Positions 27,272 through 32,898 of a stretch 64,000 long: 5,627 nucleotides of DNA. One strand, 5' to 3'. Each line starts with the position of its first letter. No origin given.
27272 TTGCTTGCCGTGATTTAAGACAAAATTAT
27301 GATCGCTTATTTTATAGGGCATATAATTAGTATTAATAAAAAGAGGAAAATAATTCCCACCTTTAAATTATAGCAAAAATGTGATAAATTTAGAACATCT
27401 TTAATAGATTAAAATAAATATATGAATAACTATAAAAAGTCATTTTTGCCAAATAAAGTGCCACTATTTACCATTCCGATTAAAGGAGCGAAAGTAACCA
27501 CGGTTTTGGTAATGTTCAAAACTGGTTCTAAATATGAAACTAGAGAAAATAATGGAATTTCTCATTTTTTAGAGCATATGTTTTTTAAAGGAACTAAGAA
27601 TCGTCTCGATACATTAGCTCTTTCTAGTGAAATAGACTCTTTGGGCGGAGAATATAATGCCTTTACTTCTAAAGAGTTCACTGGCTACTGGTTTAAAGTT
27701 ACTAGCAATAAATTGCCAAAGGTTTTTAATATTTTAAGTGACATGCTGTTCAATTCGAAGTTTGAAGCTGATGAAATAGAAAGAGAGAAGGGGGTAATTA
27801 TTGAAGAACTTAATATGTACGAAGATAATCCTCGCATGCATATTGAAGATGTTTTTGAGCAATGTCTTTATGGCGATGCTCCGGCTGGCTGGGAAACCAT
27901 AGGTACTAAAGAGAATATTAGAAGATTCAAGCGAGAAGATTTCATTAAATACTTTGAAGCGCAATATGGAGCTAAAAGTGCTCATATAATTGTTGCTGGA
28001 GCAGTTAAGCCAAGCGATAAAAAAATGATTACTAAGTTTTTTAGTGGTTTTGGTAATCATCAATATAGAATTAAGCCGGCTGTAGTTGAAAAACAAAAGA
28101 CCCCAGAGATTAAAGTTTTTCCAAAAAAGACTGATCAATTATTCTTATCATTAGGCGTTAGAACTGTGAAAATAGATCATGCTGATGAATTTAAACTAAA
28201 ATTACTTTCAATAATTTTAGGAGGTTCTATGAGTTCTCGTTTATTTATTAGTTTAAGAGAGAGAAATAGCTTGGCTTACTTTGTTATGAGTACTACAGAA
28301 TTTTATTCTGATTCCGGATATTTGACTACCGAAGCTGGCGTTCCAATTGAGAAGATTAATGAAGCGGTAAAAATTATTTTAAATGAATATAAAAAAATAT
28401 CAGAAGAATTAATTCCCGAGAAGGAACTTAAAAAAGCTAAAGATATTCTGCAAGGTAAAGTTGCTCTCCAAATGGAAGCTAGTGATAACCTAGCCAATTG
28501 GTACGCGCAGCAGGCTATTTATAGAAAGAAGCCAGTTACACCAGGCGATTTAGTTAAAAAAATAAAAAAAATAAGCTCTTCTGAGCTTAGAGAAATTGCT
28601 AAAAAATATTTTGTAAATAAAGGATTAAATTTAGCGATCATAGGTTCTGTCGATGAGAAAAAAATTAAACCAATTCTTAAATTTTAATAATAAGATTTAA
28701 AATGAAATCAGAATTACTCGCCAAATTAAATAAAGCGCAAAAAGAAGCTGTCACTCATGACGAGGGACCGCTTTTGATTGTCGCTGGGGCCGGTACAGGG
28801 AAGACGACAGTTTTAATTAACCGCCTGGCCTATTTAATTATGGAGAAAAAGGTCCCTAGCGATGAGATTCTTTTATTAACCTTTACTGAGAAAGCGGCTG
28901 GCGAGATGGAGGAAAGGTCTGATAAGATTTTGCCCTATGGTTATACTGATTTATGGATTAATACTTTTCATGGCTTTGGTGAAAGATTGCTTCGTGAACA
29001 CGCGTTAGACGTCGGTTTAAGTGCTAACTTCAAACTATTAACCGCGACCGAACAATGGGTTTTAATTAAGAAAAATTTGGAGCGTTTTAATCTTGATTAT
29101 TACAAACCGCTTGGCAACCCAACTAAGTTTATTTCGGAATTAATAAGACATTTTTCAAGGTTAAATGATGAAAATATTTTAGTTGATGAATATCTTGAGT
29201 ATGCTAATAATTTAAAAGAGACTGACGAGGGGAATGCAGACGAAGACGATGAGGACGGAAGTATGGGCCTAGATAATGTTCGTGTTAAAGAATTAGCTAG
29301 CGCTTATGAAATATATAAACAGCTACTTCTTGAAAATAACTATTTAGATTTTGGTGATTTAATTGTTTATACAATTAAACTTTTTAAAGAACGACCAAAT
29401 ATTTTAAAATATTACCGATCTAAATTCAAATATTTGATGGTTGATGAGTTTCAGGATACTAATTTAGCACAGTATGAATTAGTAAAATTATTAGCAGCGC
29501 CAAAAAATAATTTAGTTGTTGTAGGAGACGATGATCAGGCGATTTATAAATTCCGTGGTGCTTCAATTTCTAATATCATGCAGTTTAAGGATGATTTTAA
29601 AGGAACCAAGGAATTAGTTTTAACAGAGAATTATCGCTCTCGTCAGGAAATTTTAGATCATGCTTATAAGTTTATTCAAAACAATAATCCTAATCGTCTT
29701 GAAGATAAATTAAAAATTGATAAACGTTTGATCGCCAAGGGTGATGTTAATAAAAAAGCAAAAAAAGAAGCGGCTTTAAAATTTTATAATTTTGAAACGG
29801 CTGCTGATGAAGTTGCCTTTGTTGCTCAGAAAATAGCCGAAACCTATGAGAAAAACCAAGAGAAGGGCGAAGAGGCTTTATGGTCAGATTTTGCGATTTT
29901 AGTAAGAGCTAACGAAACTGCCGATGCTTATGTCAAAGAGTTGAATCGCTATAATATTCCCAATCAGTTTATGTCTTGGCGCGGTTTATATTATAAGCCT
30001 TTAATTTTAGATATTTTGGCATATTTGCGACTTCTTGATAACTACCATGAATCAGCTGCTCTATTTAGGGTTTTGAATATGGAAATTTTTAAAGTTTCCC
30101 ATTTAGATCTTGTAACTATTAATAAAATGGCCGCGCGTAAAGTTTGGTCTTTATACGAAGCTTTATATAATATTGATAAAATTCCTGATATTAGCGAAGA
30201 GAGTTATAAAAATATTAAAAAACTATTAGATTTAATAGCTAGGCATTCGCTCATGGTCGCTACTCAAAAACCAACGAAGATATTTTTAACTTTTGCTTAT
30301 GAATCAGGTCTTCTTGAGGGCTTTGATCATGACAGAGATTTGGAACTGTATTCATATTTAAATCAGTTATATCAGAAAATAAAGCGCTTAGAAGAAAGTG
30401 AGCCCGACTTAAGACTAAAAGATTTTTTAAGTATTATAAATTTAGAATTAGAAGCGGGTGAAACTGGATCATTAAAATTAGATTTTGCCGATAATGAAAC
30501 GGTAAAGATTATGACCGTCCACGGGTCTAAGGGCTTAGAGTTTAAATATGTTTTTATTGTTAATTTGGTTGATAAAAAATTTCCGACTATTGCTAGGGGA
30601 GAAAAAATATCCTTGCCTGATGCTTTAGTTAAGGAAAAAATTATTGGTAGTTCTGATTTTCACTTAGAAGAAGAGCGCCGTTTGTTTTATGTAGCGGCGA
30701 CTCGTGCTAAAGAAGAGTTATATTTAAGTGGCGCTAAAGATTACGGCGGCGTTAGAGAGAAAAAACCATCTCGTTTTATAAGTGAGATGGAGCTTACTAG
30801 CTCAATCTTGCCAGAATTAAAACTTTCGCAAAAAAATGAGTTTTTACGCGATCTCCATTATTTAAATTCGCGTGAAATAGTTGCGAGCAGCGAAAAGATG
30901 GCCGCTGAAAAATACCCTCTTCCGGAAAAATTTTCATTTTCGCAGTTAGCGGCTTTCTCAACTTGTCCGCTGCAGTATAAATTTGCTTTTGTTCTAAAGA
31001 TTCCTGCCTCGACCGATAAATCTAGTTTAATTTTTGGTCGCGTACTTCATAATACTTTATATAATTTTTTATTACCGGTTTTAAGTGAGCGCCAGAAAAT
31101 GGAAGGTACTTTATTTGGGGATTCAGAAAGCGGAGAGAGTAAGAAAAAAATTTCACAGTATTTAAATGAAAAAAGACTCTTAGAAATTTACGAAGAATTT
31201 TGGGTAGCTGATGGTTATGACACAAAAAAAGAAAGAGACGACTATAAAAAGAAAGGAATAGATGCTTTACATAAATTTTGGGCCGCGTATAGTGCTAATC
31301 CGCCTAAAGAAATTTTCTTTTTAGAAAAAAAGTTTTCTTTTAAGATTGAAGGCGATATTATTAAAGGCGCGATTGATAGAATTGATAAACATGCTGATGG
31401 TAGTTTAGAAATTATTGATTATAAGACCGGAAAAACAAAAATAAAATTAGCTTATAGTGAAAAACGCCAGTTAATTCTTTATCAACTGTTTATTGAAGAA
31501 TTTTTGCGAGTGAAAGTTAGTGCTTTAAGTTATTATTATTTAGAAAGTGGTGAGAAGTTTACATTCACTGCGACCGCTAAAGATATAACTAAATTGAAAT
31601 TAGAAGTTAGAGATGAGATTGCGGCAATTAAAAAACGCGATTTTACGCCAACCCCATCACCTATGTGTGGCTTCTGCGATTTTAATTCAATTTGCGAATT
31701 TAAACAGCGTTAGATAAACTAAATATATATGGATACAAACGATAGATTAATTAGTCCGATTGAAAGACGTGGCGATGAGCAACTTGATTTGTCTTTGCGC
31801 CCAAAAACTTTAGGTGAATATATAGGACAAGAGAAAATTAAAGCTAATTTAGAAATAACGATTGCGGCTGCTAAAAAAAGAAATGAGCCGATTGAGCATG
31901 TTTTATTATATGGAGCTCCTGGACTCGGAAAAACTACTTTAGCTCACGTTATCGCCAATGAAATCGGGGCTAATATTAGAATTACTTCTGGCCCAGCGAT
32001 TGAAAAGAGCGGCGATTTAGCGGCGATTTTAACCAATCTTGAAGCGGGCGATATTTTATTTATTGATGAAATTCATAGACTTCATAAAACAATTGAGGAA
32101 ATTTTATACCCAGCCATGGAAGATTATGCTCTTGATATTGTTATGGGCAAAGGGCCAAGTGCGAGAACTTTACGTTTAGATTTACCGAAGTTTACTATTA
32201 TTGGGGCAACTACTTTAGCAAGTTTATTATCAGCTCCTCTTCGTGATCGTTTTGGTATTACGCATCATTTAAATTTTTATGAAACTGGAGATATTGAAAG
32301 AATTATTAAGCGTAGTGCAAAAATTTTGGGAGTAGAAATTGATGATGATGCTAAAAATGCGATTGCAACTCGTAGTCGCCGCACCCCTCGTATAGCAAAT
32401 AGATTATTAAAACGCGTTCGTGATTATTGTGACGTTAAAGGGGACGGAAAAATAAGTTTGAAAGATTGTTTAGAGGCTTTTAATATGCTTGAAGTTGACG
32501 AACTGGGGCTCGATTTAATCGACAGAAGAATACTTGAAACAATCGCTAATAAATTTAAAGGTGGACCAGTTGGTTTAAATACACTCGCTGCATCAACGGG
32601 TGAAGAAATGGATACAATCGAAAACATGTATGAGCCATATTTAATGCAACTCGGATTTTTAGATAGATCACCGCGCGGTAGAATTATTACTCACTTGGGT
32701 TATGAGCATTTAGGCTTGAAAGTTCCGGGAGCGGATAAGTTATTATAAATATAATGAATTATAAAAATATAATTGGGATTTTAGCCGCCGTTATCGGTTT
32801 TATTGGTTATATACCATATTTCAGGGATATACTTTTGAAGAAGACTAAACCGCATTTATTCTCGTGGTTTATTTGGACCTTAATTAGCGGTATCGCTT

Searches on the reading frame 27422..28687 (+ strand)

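Call 9: search_protein_families(library=pfam, proteins=[window:27422-28687:+], max_evalue=0.001)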
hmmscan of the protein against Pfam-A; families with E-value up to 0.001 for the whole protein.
window:27422-28687:+ (421 aa): 2 families
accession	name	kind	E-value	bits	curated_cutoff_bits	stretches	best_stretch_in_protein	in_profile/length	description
PF00675.25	Peptidase_M16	-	9.4e-38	129.9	22.3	1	23-162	10-148/149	Insulinase (Peptidase family M16)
PF05193.26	Peptidase_M16_C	-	3.4e-34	118.7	23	1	169-343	2-181/181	Peptidase M16 inactive domain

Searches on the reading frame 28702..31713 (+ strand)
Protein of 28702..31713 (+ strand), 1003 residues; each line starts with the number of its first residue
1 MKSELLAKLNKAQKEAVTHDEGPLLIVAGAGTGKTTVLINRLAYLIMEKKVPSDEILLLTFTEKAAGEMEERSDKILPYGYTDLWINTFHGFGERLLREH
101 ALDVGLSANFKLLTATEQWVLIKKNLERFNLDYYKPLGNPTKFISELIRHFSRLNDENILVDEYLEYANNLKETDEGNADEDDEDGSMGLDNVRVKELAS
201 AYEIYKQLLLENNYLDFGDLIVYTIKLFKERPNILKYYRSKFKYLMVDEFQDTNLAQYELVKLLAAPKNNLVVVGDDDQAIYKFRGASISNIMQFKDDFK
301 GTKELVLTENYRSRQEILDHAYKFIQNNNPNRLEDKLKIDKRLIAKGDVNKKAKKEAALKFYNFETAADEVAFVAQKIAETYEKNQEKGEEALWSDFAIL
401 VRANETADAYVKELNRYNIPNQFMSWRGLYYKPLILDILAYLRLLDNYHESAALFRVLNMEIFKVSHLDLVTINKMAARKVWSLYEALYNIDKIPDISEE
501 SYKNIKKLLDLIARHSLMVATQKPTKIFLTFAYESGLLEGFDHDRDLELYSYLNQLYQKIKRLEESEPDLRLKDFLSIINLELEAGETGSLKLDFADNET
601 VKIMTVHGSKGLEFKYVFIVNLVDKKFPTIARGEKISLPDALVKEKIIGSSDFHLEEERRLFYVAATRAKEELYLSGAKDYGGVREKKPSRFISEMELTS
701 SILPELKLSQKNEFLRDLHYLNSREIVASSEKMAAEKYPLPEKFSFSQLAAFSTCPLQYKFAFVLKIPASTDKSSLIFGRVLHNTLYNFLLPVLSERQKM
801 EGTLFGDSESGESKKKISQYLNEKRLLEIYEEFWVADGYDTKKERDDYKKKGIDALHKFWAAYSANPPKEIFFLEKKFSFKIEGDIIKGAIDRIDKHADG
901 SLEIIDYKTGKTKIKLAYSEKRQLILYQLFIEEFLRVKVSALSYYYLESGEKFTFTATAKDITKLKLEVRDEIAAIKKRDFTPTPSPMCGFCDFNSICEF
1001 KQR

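Call 9: search_protein_families(library=pfam, proteins=[window:28702-31713:+], max_evalue=0.001)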
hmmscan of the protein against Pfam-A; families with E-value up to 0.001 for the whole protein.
window:28702-31713:+ (1003 aa): 8 families
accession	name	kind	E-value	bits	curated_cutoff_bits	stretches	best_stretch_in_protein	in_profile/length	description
PF00580.27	UvrD-helicase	-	2.8e-81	273.6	23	1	9-300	1-271/271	UvrD/REP helicase N-terminal domain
PF13361.12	UvrD_C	-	2.3e-51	175.7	25.6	1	306-678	2-348/350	UvrD-like helicase C-terminal domain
PF12705.13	PDDEXK_1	-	2.7e-31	109.9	22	1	744-999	2-247/247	PD-(D/E)XK nuclease superfamily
PF13245.12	AAA_19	-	2.2e-24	86.6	25.1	1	13-285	1-134/134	AAA domain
PF13538.12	UvrD_C_2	-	5e-12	45.9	27.4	1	650-675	26-51/52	UvrD-like helicase C-terminal domain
PF13604.12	AAA_30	-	2.9e-08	34.1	27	0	9-73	2-66/191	AAA domain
PF01443.25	Viral_helicase1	-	1.1e-05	25.8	21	0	602-675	178-226/228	Viral superfamily 1 RNA helicase core domain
PF13087.12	AAA_12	-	0.00086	19.4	27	0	595-679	133-194/195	AAA domain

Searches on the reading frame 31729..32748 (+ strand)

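Call 33: search_protein_families(library=pfam, proteins=[window:31729-32748:+], max_evalue=0.0001)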
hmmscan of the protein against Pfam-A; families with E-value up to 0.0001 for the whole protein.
window:31729-32748:+ (339 aa): 8 families
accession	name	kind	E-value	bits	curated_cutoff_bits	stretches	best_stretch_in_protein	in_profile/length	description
PF05496.18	RuvB_N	-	1.9e-78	262.2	27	1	23-181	1-159/159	Holliday junction DNA helicase RuvB P-loop domain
PF17864.7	AAA_lid_4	-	1.4e-27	95.7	27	1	184-257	1-74/74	RuvB AAA lid domain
PF05491.19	RuvB_C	-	4.5e-25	87.8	24.7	1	258-328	1-71/72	RuvB C-terminal winged helix domain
PF00004.35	AAA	-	3.7e-20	73.1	21.2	1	58-178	1-126/131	ATPase family associated with various cellular activities (AAA)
PF07728.20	AAA_5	-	3.6e-10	40.4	22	1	57-175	1-139/139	AAA domain (dynein-related subfamily)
PF05673.19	DUF815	-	1.8e-05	24.5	23.8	0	27-114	26-115/249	Protein of unknown function (DUF815)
PF01078.27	Mg_chelatase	-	2.4e-05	24.3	20.3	0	30-76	4-43/207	Magnesium chelatase, subunit ChlI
PF13191.12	AAA_16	-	5.7e-05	24.1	32.6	0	49-92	19-62/167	AAA ATPase domain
